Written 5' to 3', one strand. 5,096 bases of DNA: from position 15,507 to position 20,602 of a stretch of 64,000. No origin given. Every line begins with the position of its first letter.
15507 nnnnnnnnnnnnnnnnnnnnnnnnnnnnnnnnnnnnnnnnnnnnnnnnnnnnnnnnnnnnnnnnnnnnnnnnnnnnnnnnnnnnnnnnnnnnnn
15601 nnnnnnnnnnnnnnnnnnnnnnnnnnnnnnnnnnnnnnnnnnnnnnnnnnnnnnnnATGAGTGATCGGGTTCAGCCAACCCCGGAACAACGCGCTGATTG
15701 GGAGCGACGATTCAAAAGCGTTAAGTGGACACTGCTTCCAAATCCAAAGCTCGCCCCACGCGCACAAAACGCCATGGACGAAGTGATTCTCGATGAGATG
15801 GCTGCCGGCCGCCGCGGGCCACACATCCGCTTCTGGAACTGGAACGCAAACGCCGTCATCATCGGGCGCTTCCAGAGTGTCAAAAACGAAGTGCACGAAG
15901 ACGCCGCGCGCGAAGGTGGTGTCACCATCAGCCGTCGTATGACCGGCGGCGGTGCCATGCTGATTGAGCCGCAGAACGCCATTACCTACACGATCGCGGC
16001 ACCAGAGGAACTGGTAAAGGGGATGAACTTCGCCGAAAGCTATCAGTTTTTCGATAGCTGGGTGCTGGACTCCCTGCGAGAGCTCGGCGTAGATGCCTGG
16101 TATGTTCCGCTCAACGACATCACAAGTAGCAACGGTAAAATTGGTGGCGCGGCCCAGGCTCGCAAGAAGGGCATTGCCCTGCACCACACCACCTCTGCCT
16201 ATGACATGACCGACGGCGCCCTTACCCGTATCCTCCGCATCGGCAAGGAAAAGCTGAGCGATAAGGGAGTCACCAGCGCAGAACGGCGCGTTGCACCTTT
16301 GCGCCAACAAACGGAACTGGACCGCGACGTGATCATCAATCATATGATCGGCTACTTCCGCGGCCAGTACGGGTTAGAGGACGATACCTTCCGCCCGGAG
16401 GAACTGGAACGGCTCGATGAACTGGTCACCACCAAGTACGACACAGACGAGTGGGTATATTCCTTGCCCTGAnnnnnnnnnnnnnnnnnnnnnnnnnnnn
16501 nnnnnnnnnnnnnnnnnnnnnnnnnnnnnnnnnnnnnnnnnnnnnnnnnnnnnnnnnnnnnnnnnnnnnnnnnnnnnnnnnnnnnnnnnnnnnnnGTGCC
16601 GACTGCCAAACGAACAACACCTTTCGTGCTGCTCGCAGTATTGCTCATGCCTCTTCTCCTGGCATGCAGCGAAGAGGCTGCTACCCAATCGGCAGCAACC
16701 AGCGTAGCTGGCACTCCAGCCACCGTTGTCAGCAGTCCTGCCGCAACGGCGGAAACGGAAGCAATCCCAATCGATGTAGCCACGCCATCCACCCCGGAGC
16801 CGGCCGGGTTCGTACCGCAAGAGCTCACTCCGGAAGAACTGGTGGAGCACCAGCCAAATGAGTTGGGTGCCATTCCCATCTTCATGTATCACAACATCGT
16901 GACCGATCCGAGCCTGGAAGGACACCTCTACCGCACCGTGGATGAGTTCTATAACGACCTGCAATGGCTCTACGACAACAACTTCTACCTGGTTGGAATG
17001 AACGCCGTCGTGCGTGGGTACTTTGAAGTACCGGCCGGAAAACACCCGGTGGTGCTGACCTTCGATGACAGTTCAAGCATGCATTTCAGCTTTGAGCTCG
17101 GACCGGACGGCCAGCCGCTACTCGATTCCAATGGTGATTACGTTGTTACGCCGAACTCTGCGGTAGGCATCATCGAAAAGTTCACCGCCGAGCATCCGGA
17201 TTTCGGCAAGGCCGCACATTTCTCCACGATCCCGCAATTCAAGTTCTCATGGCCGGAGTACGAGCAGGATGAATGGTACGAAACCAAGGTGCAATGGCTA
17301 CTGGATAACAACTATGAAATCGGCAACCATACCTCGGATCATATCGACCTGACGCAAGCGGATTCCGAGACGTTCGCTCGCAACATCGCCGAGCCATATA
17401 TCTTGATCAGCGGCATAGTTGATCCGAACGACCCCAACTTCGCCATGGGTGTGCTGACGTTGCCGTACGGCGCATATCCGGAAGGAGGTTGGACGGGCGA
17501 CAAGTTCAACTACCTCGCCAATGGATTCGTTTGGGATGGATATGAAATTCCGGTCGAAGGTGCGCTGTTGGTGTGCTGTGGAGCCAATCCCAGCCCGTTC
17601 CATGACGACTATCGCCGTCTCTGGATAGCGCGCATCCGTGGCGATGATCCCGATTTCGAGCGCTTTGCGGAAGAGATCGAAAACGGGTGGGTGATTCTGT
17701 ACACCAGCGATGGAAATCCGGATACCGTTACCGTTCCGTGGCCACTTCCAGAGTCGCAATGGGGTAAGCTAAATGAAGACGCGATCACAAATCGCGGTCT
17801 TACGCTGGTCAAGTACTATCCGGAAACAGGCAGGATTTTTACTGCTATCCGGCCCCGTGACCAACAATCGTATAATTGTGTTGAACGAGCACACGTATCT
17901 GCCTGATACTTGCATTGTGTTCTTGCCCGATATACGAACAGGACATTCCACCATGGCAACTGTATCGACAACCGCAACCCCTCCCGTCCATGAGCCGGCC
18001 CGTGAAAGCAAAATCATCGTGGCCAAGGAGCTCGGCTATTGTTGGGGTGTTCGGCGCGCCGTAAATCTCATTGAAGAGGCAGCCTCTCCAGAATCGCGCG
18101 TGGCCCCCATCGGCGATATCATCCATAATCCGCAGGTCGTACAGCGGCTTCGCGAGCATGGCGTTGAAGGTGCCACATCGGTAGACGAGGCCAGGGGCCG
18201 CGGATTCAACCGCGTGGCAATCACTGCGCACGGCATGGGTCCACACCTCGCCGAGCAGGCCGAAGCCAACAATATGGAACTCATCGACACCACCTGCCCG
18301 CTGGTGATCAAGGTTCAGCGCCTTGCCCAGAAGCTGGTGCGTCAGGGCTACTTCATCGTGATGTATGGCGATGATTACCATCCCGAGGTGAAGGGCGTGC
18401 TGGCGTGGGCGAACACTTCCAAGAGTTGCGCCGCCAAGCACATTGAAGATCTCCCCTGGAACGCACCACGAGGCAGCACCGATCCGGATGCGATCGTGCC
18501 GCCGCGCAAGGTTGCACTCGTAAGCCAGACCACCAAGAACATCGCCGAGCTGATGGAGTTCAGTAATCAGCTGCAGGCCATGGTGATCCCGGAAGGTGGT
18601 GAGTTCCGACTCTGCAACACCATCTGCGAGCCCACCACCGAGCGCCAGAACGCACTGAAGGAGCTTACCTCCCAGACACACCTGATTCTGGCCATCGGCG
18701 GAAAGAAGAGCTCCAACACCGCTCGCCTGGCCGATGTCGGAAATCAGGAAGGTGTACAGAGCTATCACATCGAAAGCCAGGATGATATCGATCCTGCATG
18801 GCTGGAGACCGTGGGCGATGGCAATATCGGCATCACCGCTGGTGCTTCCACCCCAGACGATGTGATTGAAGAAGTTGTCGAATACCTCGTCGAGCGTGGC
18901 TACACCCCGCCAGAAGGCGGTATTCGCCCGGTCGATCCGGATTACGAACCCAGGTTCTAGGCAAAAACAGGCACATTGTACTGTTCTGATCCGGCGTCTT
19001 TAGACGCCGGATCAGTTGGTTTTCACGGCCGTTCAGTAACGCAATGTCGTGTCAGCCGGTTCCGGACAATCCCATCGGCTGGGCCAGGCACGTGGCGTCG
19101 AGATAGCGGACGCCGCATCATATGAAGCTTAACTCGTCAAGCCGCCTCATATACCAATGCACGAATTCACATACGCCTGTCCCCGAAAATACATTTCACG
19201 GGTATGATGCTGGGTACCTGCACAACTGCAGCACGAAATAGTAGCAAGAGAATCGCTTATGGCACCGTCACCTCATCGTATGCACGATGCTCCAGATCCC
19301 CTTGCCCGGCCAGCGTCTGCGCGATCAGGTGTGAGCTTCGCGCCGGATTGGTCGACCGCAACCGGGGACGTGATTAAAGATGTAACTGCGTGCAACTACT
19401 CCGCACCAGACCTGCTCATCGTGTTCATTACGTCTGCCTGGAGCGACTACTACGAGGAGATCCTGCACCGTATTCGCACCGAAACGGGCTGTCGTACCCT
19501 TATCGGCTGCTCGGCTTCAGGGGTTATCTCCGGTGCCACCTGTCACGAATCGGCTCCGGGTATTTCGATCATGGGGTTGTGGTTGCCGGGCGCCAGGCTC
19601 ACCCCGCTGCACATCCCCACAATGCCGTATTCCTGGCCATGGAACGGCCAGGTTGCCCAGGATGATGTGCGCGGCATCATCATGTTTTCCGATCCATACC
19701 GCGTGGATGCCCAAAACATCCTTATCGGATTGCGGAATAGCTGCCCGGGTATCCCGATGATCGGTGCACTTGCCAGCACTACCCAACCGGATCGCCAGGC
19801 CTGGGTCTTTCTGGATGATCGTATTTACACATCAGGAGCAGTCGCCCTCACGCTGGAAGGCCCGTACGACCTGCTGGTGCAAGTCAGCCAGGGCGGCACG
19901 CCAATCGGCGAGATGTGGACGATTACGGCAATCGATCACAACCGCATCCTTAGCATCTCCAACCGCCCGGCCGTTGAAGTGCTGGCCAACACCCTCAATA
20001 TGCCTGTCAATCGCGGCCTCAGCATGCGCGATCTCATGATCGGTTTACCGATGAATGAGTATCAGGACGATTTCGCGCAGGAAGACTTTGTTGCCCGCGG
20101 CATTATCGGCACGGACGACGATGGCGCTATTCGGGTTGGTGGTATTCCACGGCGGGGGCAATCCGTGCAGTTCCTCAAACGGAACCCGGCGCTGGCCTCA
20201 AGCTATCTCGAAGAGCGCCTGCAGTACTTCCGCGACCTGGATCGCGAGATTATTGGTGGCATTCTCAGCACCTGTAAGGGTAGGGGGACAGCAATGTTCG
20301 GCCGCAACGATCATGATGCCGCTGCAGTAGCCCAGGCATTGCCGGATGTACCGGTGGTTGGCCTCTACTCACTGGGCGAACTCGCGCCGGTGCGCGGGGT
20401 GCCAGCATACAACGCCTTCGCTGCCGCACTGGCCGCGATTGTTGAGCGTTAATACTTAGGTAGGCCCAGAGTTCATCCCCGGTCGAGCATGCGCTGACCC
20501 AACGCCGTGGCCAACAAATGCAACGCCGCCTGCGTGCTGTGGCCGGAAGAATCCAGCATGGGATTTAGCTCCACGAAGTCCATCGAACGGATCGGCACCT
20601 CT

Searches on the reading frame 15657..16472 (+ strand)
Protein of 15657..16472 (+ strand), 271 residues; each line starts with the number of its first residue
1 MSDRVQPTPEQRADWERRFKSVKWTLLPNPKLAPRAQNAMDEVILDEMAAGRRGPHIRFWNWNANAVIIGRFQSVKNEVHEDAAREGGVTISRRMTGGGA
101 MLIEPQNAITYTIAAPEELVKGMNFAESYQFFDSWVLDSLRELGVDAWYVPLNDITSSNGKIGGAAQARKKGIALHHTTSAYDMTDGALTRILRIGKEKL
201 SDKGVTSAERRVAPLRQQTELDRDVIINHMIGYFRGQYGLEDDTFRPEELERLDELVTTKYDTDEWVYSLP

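Call 10: search_protein_families(library=pfam, proteins=[window:15657-16472:+], max_evalue=0.01)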
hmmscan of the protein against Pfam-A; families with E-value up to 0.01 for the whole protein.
window:15657-16472:+ (271 aa): 2 families
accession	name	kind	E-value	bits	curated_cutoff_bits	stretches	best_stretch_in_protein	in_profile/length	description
PF21948.1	LplA-B_cat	-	1.2e-39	136.8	27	1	35-234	3-199/200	Lipoyl protein ligase A/B catalytic domain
PF03099.24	BPL_LplA_LipB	-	4.3e-06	27.1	21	1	71-179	3-127/133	Biotin/lipoate A/B protein ligase family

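Call 12: find_related_loci(query=window:15657-16472:+, collection=genome_contigs, flank=4000)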
Query window:15657-16472:+ (271 aa) in genome_contigs; peptide patterns used: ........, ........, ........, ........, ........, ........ (x = any residue, [..] = any of these).
47 stretches matched a pattern; 26 encode a relative of the query (tblastn E <= 1e-3); 26 distinct loci.
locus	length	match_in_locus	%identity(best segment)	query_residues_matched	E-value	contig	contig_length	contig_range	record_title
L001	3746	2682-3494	94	1-271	0e+0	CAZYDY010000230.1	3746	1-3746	MAG TPA_asm: uncultured Sphaerobacteraceae bacterium isolate SRP220891_co3_68 genome assembly, contig: NODE_57277_length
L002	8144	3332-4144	87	1-271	2e-162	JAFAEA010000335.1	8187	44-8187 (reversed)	MAG: Chloroflexota bacterium isolate OH_SBlB_109 k127_61232, whole genome shotgun sequence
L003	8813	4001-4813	83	1-271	2e-153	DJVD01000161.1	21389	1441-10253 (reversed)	MAG TPA_asm: Chloroflexi bacterium UBA6265 UBA6265_contig_94850, whole genome shotgun sequence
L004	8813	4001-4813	82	1-271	6e-153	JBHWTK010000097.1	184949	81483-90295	MAG: Chloroflexia bacterium isolate MAG_PS_CA_16 k141_118397, whole genome shotgun sequence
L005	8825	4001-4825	76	1-271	2e-142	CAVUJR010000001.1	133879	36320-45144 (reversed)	MAG: uncultured Chloroflexia bacterium isolate MFD01721.bin.2.39 genome assembly, contig: contig_10948, whole genome sho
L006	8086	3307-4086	78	12-271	6e-142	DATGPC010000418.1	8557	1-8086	MAG TPA_asm: Thermomicrobiales bacterium isolate SMAG_U10385 k141_1262463, whole genome shotgun sequence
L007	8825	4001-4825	75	1-271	6e-140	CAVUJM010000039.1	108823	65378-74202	MAG: uncultured Chloroflexia bacterium isolate MFD01721.bin.3.252 genome assembly, contig: contig_6668, whole genome sho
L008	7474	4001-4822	63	1-271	2e-115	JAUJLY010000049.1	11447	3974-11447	MAG: Thermomicrobiales bacterium isolate YPbin1 NODE_1554_length_11447_cov_8.273438, whole genome shotgun sequence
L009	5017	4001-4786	59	6-271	1e-103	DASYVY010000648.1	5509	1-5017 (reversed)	MAG TPA_asm: Thermomicrobiales bacterium isolate SMAG_U6266 k141_674403, whole genome shotgun sequence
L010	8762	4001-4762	51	18-271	2e-87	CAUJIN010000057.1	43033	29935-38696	MAG: Pseudomonadota bacterium isolate KLAP67 genome assembly, contig: KLAP67_581318, whole genome shotgun sequence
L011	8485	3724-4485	52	18-271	1e-87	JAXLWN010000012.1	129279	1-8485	MAG: Chloroflexia bacterium isolate STL-CHL24 C1.87.fa-12, whole genome shotgun sequence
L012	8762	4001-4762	52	18-271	1e-87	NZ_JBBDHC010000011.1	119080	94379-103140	Denitratimonas tolerans strain KACC 17565 NODE_11_length_119080_cov_229.945741, whole genome shotgun sequence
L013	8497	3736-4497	52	18-271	1e-86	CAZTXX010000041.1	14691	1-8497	MAG TPA_asm: uncultured Aquimonas sp. isolate binchicken_co235_46 genome assembly, contig: NODE_10072_length_14691_cov_1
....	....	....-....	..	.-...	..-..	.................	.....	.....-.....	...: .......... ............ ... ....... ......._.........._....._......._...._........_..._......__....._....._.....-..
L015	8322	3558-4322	52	18-271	2e-84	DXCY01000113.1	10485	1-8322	MAG TPA_asm: Candidatus Luteimonas excrementigallinarum isolate CHK165-14161 CHK165__C143336_L10485_SAMEA104467474, whol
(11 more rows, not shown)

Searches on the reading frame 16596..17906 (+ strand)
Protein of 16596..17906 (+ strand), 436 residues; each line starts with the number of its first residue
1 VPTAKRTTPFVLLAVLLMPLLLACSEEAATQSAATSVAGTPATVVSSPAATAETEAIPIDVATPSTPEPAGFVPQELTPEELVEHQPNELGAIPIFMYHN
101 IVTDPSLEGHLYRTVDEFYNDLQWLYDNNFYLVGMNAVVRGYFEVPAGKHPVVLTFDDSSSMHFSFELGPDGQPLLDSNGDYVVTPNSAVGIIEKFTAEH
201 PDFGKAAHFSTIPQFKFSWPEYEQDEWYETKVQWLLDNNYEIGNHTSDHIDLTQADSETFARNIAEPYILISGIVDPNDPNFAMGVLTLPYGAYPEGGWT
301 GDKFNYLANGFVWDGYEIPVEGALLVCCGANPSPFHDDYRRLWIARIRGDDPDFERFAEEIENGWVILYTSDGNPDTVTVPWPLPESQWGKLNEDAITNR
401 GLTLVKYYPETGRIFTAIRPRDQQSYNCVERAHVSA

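Call 10: search_protein_families(library=pfam, proteins=[window:16596-17906:+], max_evalue=0.01)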
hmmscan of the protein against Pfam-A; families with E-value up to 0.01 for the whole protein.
window:16596-17906:+ (436 aa): 1 family
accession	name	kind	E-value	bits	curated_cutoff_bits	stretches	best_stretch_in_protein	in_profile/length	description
PF01522.26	Polysacc_deac_1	-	3.2e-06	27.6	23.1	1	230-296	49-110/124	Polysaccharide deacetylase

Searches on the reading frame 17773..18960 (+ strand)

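Call 10: search_protein_families(library=pfam, proteins=[window:17773-18960:+], max_evalue=0.01)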
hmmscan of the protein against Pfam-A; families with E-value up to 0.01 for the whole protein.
window:17773-18960:+ (395 aa): 1 family
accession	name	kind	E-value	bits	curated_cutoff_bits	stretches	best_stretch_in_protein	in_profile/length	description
PF02401.23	LYTB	-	2.4e-79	266.8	24.5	1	81-372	1-266/267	LytB protein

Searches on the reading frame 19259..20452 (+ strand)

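Call 43: search_protein_families(library=pfam, proteins=[window:19259-20452:+], max_evalue=0.001)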
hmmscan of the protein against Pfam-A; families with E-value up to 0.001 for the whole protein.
window:19259-20452:+ (397 aa): 2 families
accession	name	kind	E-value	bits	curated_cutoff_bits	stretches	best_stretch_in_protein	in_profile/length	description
PF08495.15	FIST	-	6.9e-29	101.5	23.2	1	51-235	1-188/189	FIST N domain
PF10442.14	FIST_C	-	7.3e-16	58.9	28.5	1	238-377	1-131/131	FIST C domain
